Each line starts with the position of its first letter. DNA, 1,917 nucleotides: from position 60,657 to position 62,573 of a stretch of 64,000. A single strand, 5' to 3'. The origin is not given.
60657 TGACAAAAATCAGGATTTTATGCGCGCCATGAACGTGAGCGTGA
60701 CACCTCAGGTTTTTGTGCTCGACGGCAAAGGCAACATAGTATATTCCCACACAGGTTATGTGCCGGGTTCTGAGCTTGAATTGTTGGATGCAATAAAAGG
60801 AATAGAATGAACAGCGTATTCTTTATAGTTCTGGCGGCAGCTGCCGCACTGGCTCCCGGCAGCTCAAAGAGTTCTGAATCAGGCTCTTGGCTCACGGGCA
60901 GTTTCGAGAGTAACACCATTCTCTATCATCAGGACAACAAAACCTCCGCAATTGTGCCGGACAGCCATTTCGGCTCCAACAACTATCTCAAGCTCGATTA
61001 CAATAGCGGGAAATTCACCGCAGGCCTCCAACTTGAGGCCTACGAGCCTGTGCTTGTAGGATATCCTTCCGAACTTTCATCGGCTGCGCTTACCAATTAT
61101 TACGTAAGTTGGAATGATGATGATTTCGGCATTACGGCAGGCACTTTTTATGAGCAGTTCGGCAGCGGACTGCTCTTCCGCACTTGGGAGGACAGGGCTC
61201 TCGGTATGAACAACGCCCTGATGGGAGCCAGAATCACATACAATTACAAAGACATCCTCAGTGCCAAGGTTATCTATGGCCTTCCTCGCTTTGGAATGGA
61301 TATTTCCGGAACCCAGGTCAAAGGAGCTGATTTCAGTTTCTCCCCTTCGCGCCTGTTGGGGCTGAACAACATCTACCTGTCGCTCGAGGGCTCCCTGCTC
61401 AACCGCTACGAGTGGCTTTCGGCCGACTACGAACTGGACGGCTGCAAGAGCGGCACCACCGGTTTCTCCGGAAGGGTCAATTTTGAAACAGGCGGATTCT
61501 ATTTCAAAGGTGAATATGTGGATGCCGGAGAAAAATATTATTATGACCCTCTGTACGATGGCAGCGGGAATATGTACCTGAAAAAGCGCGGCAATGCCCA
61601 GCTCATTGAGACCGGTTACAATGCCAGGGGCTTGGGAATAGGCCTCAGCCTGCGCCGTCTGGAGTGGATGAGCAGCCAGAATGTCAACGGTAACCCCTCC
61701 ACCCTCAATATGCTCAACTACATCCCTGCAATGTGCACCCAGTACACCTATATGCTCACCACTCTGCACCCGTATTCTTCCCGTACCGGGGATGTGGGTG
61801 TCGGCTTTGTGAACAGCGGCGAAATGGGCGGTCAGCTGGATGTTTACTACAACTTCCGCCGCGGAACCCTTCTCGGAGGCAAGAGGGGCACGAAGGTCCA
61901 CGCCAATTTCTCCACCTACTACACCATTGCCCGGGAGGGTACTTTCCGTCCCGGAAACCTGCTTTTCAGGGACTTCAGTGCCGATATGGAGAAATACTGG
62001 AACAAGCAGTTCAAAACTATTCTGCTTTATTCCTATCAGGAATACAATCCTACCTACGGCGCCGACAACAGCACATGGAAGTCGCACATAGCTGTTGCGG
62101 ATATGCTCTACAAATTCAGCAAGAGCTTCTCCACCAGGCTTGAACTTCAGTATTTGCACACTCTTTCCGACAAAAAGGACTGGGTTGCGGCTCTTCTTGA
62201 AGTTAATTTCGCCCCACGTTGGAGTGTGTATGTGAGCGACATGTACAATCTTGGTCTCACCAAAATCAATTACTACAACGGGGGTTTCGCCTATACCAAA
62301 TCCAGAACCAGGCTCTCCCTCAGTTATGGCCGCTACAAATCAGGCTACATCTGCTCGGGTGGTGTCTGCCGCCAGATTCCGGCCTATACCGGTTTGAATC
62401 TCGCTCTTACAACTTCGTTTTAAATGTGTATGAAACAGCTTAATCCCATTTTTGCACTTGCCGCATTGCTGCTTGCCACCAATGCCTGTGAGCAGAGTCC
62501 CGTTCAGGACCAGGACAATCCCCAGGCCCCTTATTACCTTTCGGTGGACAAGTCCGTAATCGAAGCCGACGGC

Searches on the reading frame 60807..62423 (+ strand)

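Call 76: search_protein_families(library=pfam, proteins=[window:60807-62423:+], max_evalue=0.0001)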
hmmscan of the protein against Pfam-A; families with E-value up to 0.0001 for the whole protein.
window:60807-62423:+ (538 aa): 1 family
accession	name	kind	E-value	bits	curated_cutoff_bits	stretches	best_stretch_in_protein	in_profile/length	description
PF19494.5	DUF6029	-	3e-179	597.6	27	1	1-538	1-538/538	Family of unknown function (DUF6029)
